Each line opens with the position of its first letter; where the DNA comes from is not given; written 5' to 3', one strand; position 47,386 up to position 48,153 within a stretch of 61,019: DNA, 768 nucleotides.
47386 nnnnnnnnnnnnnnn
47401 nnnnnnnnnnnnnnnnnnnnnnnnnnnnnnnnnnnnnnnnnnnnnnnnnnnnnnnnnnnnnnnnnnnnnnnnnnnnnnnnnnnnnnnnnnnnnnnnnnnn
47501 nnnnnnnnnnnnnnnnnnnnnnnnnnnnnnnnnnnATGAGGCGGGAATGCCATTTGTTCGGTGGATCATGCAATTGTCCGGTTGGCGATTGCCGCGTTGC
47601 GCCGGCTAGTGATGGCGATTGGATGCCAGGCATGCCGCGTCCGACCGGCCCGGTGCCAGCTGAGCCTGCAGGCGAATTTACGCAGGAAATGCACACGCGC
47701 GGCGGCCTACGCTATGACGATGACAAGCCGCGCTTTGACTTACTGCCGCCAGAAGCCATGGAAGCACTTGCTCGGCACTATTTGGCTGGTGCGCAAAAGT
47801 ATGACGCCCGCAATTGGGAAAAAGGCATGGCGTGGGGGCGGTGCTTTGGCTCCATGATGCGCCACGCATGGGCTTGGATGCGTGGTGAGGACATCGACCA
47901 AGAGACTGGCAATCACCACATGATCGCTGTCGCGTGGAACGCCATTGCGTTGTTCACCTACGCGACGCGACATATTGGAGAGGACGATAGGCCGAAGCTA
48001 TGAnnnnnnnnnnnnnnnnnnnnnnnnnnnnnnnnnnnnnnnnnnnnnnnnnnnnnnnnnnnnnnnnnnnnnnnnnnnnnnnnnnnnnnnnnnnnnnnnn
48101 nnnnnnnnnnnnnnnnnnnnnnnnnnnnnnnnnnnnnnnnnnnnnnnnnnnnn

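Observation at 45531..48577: Start/stop-coupled accessory chain: HTH-metallophosphoesterase, HExxH protein, Zn-ribbon, unknown, dNTP-diphosphohydrolase-like, DUF4406-like and a basic ORF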

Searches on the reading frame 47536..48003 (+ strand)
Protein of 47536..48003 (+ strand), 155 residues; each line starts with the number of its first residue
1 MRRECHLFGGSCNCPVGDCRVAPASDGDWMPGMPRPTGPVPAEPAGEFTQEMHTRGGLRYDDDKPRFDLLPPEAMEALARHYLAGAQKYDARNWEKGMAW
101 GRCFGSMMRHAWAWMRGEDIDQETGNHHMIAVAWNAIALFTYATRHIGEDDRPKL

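Call 4: search_protein_families(library=pfam, proteins=[window:47536-48003:+], max_evalue=0.1)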
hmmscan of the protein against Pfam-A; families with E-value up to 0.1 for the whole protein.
window:47536-48003:+ (155 aa): 1 family
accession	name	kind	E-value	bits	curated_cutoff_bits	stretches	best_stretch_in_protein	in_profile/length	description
PF18909.5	dGTP_diPhyd_N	-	3e-32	111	27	1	57-152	4-99/99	dATP/dGTP diphosphohydrolase, N-terminal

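Call 5: search_protein_families(library=phrogs, proteins=[window:47536-48003:+], max_evalue=0.01)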
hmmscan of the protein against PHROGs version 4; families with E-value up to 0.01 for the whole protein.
window:47536-48003:+ (155 aa): 10 families
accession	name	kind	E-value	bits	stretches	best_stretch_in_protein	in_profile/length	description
phrog_801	-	DNA, RNA and nucleotide metabolism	4.6e-42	146.2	1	55-154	98-198/476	dATP / dGTP pyrophosphohydrolase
phrog_11257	-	unknown function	7.1e-33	115.3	1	57-154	13-110/200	-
phrog_2252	-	lysis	3.7e-27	96.8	1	38-154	86-203/285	endolysin; inhibits RNA polymerase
phrog_16254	-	unknown function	3.4e-25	90.2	1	54-154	17-118/377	-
phrog_5332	-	unknown function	2.4e-22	80.5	1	65-154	123-212/215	-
phrog_37590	-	unknown function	2.4e-21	77.2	1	53-154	41-154/341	-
phrog_19680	-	unknown function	1.5e-17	65.3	1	52-146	85-183/188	-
phrog_18716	-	unknown function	4.6e-12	47.2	1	56-142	14-96/114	-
phrog_5033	-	lysis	4.6e-09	37.5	1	50-139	71-164/178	endolysin; inhibits RNA polymerase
phrog_31336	-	unknown function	0.004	17.1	1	66-122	274-329/359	-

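Call 6: search_protein_families(library=ncbifam, proteins=[window:47536-48003:+], max_evalue=0.01)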
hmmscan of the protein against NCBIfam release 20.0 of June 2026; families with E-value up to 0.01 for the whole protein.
window:47536-48003:+ (155 aa): 0 families

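Call 23: find_homologous_proteins(query=window:47536-48003:+, max_evalue=0.001)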
Query window:47536-48003:+ (155 aa): 96 proteins with E <= 0.001 among 149 candidates.
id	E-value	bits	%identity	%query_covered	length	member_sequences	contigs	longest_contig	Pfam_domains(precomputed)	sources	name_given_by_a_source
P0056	1.4e-81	290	100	79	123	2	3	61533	PF18909.6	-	-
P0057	1.0e-54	203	68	83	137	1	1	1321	PF18909.6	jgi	jgi:hypothetical protein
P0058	5.3e-50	188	80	64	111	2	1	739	PF18909.6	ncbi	-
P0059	3.1e-48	182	68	75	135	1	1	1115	PF18909.6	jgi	jgi:hypothetical protein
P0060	1.0e-47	180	77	63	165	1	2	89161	PF18909.6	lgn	-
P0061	1.3e-47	180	76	65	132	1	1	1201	PF18909.6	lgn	-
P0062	6.8e-47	177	77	63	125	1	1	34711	PF18909.6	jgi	jgi:hypothetical protein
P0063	8.1e-47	177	76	65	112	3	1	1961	PF18909.6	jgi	jgi:hypothetical protein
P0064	1.8e-46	176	77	64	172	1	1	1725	PF18909.6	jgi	jgi:hypothetical protein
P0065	2.7e-46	175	78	64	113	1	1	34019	PF18909.6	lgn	-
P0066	3.7e-46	175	68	74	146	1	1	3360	PF18909.6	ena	-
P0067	6.3e-46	174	74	63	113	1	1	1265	PF18909.6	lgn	-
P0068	6.5e-46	174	75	63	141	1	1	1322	PF18909.6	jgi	jgi:hypothetical protein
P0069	1.5e-45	173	75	63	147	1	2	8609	PF18909.6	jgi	jgi:hypothetical protein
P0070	2.2e-45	173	70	64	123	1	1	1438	PF18909.6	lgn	-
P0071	3.9e-45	172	69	70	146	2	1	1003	PF18909.6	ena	-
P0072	3.9e-45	172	73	63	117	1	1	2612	PF18909.6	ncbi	-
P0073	6.3e-45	171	76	63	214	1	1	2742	PF18909.6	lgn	-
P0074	6.7e-45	171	77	63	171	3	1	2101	PF18909.6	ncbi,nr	ncbi:MAG TPA: dATP/dGTP diphosphohydrolase domain-containing protein [Candidatus Angelobacter sp.]|n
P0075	8.8e-45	171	74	62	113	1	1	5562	PF18909.6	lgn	-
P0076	1.5e-44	170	76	63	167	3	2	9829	PF18909.6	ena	-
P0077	2.1e-44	169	76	63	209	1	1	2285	PF18909.6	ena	-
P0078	2.2e-44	169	73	64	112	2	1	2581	PF18909.6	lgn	-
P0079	2.9e-44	169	76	63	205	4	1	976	PF18909.6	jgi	-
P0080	3.0e-44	169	75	63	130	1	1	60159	PF18909.6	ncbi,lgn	-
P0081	3.3e-44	169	70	65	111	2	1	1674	PF18909.6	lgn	-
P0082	5.4e-44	168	77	63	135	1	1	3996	PF18909.6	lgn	-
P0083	6.0e-44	168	72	65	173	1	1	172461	PF18909.6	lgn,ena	-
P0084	7.3e-44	168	71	65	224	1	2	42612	PF18909.6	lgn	-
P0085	1.1e-43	167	74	63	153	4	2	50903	PF18909.6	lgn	-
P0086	1.4e-43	167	73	63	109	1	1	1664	PF18909.6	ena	-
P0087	1.8e-43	166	73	63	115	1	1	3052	PF18909.6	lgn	-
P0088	3.4e-43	165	69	65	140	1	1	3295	PF18909.6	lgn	-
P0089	4.2e-43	165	71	63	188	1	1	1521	PF18909.6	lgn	-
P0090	6.0e-43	165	73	65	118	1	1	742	PF18909.6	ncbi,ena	-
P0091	1.7e-42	163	70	63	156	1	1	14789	PF18909.6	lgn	-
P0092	1.9e-42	163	70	63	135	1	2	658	PF18909.6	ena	-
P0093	2.8e-42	162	69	64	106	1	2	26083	PF18909.6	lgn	-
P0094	7.3e-42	161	70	63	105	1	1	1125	PF18909.6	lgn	-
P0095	2.1e-40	156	68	63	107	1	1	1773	PF18909.6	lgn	-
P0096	2.2e-40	156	67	65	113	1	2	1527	PF18909.6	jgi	jgi:hypothetical protein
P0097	3.2e-40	156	67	64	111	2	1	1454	PF18909.6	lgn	-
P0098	3.3e-40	156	71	63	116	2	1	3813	PF18909.6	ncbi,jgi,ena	jgi:hypothetical protein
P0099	7.4e-40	155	69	63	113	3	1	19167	PF18909.6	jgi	-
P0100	8.3e-40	154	64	68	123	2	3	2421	PF18909.6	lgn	-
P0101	9.9e-40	154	64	67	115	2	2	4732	PF18909.6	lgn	-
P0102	1.3e-38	150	56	77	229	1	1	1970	PF18909.6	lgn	-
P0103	3.2e-38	149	68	63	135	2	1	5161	PF18909.6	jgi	jgi:Domain of unknown function (DUF5664)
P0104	3.2e-38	149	68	63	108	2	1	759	PF18909.6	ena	-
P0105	5.1e-38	149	64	63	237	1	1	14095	PF18909.6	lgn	-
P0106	5.5e-38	148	72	56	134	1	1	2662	PF18909.6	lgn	-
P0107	1.0e-37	148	67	62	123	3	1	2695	PF18909.6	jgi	jgi:hypothetical protein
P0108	1.8e-37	147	66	64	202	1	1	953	PF18909.6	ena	-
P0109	6.4e-37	145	64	66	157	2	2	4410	PF18909.6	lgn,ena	-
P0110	1.2e-35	141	61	61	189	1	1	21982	PF18909.6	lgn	-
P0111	7.1e-35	138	63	66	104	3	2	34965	PF18909.6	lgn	-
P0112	7.4e-34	135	60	63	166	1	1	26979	PF18909.6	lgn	-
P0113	2.7e-31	127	55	65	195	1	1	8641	PF18909.6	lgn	-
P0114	2.8e-30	123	54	65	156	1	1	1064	PF18909.6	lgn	-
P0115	4.0e-30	123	61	65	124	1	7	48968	PF18909.6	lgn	-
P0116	2.5e-29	120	49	72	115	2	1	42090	PF18909.6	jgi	jgi:hypothetical protein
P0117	4.0e-29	120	57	61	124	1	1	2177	PF18909.6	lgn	-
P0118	7.6e-29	119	56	64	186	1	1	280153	PF18909.6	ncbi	-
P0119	7.6e-29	119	53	72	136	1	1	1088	PF18909.6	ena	-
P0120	1.1e-28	118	50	69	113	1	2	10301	PF18909.6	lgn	-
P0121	1.2e-28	118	57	61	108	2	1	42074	PF18909.6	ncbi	-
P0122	4.8e-27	113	58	62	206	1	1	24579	PF18909.6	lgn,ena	-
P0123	7.0e-27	112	54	63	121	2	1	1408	PF18909.6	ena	-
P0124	1.8e-26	111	57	63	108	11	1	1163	PF18909.6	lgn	-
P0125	2.4e-25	107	53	64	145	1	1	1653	PF18909.6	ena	-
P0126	3.3e-25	107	53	64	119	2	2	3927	PF18909.6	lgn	-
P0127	5.7e-25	106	59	56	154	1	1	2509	PF18909.6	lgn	-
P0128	8.9e-25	105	50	66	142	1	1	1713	PF18909.6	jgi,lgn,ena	-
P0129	1.4e-24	105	46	79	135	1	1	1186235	PF18909.6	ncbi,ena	-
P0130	2.2e-24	104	94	32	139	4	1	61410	PF11753.14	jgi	jgi:hypothetical protein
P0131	3.5e-23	100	53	62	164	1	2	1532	PF18909.6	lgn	-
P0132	1.0e-22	99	51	65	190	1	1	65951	PF18909.6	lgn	-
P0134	1.5e-21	95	48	65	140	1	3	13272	PF18909.6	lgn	-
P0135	1.9e-21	95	42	90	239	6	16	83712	PF18909.6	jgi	jgi:hypothetical protein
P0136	2.3e-21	94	49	63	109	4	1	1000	PF18909.6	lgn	-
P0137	6.2e-21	93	47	63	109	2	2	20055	PF18909.6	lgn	-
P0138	3.0e-20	91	50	58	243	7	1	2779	PF18909.6,PF14359.13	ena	-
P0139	3.3e-20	91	46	65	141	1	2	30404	PF18909.6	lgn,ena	-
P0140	1.4e-19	88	51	56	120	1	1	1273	PF18909.6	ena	-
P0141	5.0e-19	87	47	63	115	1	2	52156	PF18909.6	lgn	-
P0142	5.5e-19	87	42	91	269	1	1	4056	PF18909.6,PF14359.13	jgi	jgi:Domain of unknown function (DUF5664)/Domain of unknown function (DUF4406)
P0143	1.1e-18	86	44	65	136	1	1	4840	PF18909.6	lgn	-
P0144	1.4e-18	85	39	68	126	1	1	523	PF18909.6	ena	-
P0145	4.1e-16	77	46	63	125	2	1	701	PF18909.6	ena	-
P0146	4.7e-14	71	53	46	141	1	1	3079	PF18909.6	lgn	-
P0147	5.4e-14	70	44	59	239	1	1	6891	PF18909.6,PF14359.13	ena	-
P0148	6.2e-13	67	41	64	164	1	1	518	PF18909.6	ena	-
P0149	9.5e-13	66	40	55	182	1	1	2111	PF18909.6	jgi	jgi:hypothetical protein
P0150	1.1e-10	60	52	39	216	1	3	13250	PF18909.6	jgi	jgi:hypothetical protein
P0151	4.8e-8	51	41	62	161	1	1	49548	PF18909.6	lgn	-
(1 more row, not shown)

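Call 36: find_related_loci(query=A2, collection=viral_contigs, flank=5000)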
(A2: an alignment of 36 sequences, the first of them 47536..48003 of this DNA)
Query A2 (155 aa) in viral_contigs; peptide patterns used: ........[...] (x = any residue, [..] = any of these).
600 stretches matched a pattern (row limit reached: there are more); 571 encode a relative of the query (tblastn E <= 1e-3); the best 80 are kept; 80 distinct loci.
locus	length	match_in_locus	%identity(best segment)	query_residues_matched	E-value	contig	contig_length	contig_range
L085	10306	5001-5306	71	54-155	7e-47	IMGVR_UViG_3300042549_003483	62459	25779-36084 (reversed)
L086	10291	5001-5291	73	56-152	1e-44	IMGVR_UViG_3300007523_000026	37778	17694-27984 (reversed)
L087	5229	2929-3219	73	56-152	1e-44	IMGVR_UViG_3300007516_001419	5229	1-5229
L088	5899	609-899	69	56-152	4e-42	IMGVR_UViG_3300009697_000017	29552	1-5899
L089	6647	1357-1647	66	57-153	1e-41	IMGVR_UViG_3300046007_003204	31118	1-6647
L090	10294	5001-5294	70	56-153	9e-40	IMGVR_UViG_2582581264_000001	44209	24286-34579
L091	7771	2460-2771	58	57-154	7e-39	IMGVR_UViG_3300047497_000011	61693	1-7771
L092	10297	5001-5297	61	57-155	1e-38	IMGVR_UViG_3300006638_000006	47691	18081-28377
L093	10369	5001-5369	53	32-154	3e-38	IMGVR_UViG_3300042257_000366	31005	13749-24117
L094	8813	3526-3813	60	57-152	7e-36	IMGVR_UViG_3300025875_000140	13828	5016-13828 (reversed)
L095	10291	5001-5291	56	57-153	4e-32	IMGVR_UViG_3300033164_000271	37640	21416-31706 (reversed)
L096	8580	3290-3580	56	57-153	4e-32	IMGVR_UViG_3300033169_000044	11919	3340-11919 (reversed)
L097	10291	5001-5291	56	57-153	1e-31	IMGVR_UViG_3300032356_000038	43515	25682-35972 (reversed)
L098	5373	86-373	56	57-152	3e-31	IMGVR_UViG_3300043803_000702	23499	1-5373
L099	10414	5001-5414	43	8-152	5e-31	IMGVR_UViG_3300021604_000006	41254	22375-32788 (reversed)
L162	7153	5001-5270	49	66-155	4e-24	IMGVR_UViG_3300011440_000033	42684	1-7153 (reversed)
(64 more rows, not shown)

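Call 46: find_encoding_contigs(protein=P0060, flank=6000, max_places=2)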
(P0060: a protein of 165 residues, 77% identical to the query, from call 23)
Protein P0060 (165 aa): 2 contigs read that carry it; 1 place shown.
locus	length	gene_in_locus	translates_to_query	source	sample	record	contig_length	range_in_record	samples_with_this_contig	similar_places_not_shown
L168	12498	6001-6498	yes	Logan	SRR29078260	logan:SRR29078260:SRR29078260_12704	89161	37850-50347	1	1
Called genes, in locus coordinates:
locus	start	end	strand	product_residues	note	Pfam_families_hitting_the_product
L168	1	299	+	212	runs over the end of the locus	-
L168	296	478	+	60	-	-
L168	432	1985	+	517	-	PF01555:N6_N4_Mtase (weak)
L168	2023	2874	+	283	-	PF13793:Pribosyltran_N, PF00156:Pribosyltran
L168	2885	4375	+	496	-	PF18127:NAMPT_N, PF04095:NAPRTase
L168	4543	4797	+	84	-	PF14090:HTH_39 (weak)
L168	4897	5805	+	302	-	-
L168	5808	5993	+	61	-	-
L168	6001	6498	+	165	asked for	PF18909:dGTP_diPhyd_N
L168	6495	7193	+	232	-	PF09116:gp45-slide_C (weak)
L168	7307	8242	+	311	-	PF03215:Rad17 (faint), PF13173:AAA_14 (weak), PF13401:AAA_22 (faint), PF00004:AAA, PF13177:DNA_pol3_delta2, PF21328:Gp44_lid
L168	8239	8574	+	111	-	-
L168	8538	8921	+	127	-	PF16790:Phage_clamp_A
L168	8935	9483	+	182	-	PF13151:DUF3990 (weak), PF18760:ART-PolyVal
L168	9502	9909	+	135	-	PF01818:Translat_reg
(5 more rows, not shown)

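Call 52: find_encoding_contigs(protein=P0057, flank=3000, max_places=3)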
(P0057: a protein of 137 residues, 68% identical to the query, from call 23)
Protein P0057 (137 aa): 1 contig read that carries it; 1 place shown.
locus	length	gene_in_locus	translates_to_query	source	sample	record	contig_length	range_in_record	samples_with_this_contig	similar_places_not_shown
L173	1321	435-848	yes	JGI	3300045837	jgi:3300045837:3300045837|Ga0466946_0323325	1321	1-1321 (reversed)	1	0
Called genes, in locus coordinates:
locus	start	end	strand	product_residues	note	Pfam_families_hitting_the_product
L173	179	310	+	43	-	-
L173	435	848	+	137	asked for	PF18909:dGTP_diPhyd_N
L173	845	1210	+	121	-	PF09152:DUF1937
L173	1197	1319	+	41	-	?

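Call 55: search_protein_families(library=pfam, alignment_id=A3, max_evalue=0.001)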
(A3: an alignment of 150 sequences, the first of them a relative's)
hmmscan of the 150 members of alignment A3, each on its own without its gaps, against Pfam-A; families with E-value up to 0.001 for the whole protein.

A. member 1, L085:5308-5883:+ (192 aa): 2 families
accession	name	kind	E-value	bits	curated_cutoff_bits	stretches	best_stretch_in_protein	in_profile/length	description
PF12917.13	YfbR-like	-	1e-05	25.8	25.9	1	62-99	51-88/182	5'-deoxynucleotidase YfbR-like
PF13023.12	HD_3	-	6e-05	23.4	22.5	1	51-110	29-92/165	HD domain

B. families by the number of members that match (of 150 scanned): 79 families (the first 25 are shown)
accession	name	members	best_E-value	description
PF00476.26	DNA_pol_A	5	2.4e-50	DNA polymerase family A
PF00176.29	SNF2-rel_dom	5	1.8e-20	SNF2-related domain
PF00271.37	Helicase_C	5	4.7e-17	Helicase conserved C-terminal domain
PF02562.22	PhoH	4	1.5e-49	PhoH-like protein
PF00383.29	dCMP_cyt_deam_1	4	2.1e-17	Cytidine and deoxycytidylate deaminase zinc-binding region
PF01612.26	DNA_pol_A_exo1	4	7.9e-15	3'-5' exonuclease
PF00270.35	DEAD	4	2.7e-12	DEAD/DEAH box helicase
PF13560.12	HTH_31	4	2.4e-09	Helix-turn-helix domain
PF13604.12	AAA_30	4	1.6e-08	AAA domain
PF13245.12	AAA_19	4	7.3e-08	AAA domain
PF13401.12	AAA_22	4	9.4e-08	AAA domain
PF02511.20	Thy1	3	4.3e-47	Thymidylate synthase complementing protein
PF14437.12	MafB19-deam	3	4.4e-11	MafB19-like deaminase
PF13482.12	RNase_H_2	3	8.7e-11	RNase_H superfamily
PF04851.21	ResIII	3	8e-09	Type III restriction enzyme, res subunit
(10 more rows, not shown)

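Call 57: search_solved_structures(query=window:47536-48003:+, max_evalue=10, show_alignments=3)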
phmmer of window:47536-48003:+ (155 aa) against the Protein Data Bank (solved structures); distinct sequences matched with E-value up to 10: 1.
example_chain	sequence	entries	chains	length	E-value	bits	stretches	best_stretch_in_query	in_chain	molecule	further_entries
7orx_AAA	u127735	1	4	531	1.2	12.1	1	9-58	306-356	Probable benzoylformate decarboxylase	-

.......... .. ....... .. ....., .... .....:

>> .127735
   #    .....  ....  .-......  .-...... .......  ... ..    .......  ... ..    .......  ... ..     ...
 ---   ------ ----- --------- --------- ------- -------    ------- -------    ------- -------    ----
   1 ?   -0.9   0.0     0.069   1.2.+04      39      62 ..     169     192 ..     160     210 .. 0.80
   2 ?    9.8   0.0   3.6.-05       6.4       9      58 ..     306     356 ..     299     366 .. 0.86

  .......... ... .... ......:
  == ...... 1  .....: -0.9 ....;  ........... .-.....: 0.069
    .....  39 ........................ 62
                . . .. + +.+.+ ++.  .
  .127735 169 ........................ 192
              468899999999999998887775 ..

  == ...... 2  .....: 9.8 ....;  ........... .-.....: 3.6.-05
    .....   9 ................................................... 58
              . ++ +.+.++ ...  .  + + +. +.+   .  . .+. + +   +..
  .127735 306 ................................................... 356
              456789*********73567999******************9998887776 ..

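Call 84: search_protein_families(library=padloc, proteins=[window:47536-48003:+], max_evalue=0.1)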
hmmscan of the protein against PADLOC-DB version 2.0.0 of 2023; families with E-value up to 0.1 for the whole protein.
window:47536-48003:+ (155 aa): 0 families
